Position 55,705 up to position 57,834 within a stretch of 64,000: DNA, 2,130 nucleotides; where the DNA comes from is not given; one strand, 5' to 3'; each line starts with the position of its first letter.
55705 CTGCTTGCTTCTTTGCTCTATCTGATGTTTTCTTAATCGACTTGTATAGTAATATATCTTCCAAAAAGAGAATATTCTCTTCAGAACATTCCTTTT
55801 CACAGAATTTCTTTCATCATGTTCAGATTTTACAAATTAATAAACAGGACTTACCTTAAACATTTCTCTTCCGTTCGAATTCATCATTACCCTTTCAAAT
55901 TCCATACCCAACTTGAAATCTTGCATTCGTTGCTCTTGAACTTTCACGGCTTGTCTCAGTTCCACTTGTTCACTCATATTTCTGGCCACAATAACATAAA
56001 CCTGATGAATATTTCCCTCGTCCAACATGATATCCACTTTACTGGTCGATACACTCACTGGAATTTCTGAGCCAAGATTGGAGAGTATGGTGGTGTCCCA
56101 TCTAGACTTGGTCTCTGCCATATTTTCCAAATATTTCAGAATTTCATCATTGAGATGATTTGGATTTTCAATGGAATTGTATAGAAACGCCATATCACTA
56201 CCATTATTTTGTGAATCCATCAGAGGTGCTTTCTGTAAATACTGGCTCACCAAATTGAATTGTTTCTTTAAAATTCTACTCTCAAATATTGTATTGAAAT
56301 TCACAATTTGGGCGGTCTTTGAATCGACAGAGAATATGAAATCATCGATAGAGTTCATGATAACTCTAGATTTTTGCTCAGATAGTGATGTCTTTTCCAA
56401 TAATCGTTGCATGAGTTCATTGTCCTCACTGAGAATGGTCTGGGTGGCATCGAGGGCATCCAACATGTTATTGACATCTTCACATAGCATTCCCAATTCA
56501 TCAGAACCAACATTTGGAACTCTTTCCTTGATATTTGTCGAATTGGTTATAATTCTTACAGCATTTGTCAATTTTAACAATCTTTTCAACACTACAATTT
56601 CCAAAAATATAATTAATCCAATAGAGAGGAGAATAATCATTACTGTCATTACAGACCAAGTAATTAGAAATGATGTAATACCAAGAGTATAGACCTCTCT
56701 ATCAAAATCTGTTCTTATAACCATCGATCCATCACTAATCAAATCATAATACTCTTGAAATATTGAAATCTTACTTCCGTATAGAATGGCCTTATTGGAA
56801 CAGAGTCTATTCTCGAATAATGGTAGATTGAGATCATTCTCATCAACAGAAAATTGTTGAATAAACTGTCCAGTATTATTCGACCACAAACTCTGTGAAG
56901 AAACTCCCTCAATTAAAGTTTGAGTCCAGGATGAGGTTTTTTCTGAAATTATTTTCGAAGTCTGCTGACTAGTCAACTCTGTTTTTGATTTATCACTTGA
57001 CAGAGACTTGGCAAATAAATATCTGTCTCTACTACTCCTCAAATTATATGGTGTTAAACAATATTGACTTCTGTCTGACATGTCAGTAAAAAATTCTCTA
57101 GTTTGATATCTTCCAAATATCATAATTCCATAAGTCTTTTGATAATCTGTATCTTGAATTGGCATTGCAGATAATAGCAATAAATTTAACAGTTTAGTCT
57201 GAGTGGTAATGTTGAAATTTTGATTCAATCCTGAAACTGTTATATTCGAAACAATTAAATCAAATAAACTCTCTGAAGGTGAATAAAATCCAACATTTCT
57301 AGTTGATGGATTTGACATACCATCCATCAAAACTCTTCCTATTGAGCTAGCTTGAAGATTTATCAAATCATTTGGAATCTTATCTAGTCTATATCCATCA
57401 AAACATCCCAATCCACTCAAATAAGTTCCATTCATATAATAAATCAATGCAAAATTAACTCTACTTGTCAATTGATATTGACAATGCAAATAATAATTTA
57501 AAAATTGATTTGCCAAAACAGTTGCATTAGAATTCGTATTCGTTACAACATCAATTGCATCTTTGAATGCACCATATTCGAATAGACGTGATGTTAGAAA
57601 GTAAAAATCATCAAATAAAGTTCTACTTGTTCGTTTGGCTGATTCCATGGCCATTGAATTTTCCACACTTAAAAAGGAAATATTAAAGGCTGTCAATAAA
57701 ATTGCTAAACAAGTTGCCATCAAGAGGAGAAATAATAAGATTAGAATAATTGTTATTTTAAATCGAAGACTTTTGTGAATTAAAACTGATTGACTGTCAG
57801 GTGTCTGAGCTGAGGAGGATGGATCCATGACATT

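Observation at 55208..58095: Bacterial-style transmembrane sensor (2TM - extracellular domain - HAMP - PAS-like) fused to a eukaryotic RGS output domain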

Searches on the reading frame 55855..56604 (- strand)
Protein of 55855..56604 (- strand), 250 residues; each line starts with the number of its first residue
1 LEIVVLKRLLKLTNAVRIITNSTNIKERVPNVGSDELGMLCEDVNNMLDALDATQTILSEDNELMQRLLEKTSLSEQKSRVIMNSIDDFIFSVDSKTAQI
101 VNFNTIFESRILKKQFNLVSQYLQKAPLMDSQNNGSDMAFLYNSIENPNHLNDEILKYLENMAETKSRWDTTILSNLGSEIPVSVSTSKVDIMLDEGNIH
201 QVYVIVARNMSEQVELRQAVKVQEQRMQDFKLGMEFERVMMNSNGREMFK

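Call 47: predict_structure(alignment_id=A4)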
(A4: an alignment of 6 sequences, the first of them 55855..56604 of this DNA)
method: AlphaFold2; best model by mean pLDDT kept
length: 250 residues; sequences in the alignment: 6
mean_pLDDT: 70.9   pTM: 0.44
mean pLDDT of the five models: 70.9, 70.1, 68.8, 65.9, 64.2
residues with pLDDT >= 90: 0; 70-90: 170; 50-70: 49; < 50: 31
segments of 3 or more residues with pLDDT < 50: 82-85, 106-111, 127-147
pLDDT, mean of each block of 10 residues (from residue 1): 69 76 75 76 85 84 78 62 57 82 58 65 55 37 44 80 83 72 83 73 83 74 79 72 70
secondary structure, 60 per line:
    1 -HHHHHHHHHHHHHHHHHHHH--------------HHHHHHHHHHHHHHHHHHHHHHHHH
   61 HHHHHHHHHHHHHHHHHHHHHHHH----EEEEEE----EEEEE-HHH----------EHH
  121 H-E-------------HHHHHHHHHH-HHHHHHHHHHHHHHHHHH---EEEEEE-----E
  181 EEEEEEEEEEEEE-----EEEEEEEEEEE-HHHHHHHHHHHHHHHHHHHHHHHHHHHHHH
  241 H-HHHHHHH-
elements in order: H2-21 H36-84 E89-94 E99-103 H137-146 H148-165 E169-174 E180-193 E199-209 H211-241 H243-249

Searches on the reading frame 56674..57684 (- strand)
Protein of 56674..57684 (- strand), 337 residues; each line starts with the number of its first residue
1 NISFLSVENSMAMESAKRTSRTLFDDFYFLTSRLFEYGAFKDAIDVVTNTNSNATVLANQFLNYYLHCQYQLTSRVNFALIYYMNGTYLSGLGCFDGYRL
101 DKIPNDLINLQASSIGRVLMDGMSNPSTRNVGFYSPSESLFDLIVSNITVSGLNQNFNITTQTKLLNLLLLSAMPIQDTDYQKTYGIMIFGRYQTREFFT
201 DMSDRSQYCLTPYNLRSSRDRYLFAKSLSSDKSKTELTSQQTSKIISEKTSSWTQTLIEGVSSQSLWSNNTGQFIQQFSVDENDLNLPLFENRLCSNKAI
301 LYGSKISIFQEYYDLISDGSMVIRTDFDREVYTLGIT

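Call 38: predict_structure(alignment_id=A3)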
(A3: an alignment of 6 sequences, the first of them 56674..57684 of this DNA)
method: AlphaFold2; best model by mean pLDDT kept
length: 337 residues; sequences in the alignment: 6
mean_pLDDT: 64.2   pTM: 0.62
mean pLDDT of the five models: 64.2, 48.8, 41.1, 39.6, 38.4
residues with pLDDT >= 90: 10; 70-90: 119; 50-70: 138; < 50: 70
segments of 3 or more residues with pLDDT < 50: 200-206, 256-304, 331-337
pLDDT, mean of each block of 10 residues (from residue 1): 53 57 66 76 85 85 74 73 90 64 77 84 82 75 67 62 71 83 84 64 49 65 63 55 65 47 29 26 33 42 57 68 65 38
secondary structure, 60 per line:
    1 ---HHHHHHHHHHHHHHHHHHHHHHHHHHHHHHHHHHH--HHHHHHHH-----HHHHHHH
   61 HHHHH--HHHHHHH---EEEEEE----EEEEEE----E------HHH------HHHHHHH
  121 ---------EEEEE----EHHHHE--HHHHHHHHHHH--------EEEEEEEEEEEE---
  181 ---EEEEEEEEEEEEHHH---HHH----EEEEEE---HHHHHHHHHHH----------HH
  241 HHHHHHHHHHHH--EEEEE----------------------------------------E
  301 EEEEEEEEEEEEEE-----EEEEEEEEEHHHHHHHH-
elements in order: H4-38 H41-48 H54-65 H68-74 E78-83 E88-93 H114-120 E130-134 H140-143 H147-157 E166-177 E184-195 E209-214 H218-228 H239-252 E255-259 E300-314 E320-328 H329-336
